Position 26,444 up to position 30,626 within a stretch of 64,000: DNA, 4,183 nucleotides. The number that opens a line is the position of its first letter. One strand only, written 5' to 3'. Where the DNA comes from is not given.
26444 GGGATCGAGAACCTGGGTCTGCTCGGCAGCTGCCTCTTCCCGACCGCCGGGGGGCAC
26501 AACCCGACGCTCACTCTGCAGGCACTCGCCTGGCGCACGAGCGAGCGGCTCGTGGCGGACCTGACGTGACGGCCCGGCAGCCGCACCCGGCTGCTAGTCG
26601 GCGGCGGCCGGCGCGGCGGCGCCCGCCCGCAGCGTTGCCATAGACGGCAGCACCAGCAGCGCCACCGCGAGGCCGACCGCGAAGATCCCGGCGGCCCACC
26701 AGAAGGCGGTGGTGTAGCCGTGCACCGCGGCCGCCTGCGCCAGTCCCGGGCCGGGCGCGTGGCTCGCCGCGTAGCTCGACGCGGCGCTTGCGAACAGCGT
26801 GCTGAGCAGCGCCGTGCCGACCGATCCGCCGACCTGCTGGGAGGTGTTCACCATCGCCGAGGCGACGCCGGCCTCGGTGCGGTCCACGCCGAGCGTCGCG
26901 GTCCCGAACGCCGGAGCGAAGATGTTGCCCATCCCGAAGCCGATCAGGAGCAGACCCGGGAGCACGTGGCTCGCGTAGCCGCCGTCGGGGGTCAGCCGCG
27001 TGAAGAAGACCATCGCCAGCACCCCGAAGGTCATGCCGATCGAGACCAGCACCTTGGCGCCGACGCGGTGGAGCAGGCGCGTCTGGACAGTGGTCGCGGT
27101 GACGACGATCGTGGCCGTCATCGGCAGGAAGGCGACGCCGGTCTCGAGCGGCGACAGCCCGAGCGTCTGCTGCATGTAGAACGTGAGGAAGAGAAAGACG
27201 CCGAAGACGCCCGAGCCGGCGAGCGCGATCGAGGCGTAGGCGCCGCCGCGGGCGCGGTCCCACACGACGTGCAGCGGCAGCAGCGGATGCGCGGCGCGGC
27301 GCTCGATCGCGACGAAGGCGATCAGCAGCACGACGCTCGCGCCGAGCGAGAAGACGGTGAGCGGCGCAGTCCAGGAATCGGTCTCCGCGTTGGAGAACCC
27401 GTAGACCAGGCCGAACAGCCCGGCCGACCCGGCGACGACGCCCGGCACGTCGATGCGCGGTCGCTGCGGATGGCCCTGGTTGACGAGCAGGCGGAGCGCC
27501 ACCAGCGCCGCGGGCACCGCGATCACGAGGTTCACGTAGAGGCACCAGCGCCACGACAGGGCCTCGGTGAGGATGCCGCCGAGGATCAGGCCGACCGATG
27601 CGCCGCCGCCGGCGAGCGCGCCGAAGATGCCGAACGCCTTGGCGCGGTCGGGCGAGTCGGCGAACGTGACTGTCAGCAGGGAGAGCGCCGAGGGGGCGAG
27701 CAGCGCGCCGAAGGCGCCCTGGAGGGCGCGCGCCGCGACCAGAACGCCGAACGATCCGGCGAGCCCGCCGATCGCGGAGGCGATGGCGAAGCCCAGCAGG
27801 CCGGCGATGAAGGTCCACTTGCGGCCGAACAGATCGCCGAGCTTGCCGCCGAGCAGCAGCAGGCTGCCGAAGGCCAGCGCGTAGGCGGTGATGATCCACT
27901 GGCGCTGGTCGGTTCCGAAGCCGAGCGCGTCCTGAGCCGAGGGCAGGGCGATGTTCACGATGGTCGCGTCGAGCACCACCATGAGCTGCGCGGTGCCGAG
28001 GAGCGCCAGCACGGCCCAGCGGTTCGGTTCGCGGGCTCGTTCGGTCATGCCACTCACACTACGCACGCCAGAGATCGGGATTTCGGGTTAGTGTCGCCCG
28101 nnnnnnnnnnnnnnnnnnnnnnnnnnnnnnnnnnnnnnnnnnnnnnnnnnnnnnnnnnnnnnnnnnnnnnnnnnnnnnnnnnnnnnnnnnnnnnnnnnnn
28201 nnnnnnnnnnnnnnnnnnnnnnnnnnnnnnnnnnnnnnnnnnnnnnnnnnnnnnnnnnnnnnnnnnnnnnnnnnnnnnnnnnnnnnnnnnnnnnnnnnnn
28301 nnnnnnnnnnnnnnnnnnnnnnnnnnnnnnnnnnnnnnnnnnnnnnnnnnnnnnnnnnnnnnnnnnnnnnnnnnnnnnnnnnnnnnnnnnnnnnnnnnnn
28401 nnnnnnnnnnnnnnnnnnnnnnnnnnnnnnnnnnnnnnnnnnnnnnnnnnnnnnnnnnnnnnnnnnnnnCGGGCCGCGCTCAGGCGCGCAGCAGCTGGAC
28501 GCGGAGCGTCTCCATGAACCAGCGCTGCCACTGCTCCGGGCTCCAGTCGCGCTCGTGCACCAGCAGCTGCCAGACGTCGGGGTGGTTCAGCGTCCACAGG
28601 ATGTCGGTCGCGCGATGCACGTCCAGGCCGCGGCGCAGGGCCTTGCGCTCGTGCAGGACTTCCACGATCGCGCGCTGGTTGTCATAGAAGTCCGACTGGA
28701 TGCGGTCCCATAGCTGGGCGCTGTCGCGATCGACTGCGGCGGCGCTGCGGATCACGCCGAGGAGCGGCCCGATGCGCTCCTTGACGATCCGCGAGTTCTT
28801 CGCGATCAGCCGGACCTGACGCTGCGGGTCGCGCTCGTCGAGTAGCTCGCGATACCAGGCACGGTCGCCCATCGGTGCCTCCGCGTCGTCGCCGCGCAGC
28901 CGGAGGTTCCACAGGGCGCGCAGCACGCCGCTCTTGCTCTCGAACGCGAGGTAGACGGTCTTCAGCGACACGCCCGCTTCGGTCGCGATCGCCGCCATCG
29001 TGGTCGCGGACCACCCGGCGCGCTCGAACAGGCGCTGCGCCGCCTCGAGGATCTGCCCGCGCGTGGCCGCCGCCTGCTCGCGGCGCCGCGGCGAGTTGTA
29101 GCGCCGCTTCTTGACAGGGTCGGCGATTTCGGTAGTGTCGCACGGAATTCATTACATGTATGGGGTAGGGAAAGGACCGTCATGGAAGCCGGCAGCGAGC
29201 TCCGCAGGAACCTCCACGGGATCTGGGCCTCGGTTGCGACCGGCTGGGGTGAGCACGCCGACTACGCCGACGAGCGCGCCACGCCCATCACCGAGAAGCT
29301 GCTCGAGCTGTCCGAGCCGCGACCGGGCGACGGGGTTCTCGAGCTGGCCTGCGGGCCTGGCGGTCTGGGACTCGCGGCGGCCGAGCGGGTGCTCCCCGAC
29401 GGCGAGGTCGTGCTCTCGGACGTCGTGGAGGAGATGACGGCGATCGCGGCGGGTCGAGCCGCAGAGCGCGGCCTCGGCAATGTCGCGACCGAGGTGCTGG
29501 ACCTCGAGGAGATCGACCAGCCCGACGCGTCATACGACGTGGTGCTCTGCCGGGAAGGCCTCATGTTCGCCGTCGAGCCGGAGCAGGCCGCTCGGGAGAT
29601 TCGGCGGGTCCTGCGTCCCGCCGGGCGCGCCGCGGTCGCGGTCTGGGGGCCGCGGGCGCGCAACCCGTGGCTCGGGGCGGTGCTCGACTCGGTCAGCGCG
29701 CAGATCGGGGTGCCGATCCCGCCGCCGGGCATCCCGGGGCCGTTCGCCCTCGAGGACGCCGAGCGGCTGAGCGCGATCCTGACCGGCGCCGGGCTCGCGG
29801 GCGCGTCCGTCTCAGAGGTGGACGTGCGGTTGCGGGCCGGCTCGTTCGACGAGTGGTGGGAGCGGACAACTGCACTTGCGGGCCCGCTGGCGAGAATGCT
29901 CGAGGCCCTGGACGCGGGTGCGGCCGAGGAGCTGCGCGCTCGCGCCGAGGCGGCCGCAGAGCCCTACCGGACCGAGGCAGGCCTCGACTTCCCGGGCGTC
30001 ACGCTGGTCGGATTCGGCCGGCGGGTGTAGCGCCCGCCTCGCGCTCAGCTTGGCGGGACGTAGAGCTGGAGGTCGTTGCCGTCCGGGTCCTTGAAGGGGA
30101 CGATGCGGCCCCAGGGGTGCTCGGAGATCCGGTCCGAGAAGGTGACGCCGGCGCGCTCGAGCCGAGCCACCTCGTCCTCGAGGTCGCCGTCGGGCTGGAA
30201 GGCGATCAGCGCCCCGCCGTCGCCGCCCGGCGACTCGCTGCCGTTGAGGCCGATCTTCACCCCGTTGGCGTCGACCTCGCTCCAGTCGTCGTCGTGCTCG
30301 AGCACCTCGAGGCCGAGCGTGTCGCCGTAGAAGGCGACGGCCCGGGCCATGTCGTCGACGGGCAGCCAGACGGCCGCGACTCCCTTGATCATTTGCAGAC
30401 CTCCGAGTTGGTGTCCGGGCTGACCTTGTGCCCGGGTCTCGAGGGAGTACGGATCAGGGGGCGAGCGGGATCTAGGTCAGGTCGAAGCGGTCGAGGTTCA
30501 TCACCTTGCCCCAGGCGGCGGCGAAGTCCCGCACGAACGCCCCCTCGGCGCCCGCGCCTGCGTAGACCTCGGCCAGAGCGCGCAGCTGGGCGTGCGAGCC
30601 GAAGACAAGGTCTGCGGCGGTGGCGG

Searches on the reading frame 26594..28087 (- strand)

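Call 28: search_protein_families(library=pfam, proteins=[window:26594-28087:-], max_evalue=0.001)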
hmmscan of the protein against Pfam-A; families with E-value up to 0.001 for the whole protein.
window:26594-28087:- (497 aa): 1 family
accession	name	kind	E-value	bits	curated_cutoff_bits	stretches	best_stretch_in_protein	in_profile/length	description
PF07690.21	MFS_1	-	1.2e-49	169.5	33.4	1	32-425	3-347/347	Major Facilitator Superfamily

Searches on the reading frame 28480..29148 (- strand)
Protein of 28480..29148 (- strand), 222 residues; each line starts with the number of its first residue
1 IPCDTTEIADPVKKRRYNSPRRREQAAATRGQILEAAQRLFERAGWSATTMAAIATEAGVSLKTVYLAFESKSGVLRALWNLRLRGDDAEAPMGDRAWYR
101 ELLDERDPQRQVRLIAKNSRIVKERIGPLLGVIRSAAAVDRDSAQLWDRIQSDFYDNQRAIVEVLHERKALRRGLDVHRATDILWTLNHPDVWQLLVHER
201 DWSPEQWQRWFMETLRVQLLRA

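Call 28: search_protein_families(library=pfam, proteins=[window:28480-29148:-], max_evalue=0.001)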
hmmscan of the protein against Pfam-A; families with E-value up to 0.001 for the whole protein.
window:28480-29148:- (222 aa): 1 family
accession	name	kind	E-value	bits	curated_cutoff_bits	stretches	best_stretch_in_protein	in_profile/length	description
PF00440.29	TetR_N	-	9.7e-14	51.3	24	1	33-79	1-47/47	Bacterial regulatory proteins, tetR family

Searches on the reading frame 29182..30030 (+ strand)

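Call 11: search_protein_families(library=pfam, proteins=[window:29182-30030:+], max_evalue=0.01)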
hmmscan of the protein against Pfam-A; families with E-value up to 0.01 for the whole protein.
window:29182-30030:+ (282 aa): 8 families
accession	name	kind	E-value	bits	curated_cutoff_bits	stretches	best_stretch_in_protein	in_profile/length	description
PF13649.12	Methyltransf_25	-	2.8e-19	70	27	1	52-148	1-97/97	Methyltransferase domain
PF13847.12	Methyltransf_31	-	4.9e-19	68.9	27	1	48-153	3-110/145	Methyltransferase domain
PF08241.18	Methyltransf_11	-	1.8e-16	60.9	21.2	1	53-151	1-94/95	Methyltransferase domain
PF08242.18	Methyltransf_12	-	1.6e-12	48.4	30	1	53-149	1-97/98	Methyltransferase domain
PF01209.24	Ubie_methyltran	-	1.2e-11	44.9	20.1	1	39-152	38-151/233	ubiE/COQ5 methyltransferase family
PF13489.12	Methyltransf_23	-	2.7e-09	37.4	27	1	29-158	2-122/164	Methyltransferase domain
PF10294.15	Methyltransf_16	-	0.0027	17.9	21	1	49-122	47-125/174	Lysine methyltransferase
PF05175.20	MTS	-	0.0075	16.4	23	0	40-123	23-104/170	Methyltransferase small domain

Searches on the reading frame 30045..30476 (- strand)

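Call 28: search_protein_families(library=pfam, proteins=[window:30045-30476:-], max_evalue=0.001)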
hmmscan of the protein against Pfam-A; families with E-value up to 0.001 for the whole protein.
window:30045-30476:- (143 aa): 3 families
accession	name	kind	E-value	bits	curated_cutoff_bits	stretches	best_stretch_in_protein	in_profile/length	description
PF00903.31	Glyoxalase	-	1.6e-16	61.2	20.6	1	36-138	5-121/121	Glyoxalase/Bleomycin resistance protein/Dioxygenase superfamily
PF18029.7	Glyoxalase_6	-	2.4e-07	31.8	23.6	1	39-138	5-105/106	Glyoxalase-like domain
PF22677.2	Ble-like_N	-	9.5e-07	28.9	24.5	1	36-60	5-29/41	Bleomycin resistance protein-like N-terminal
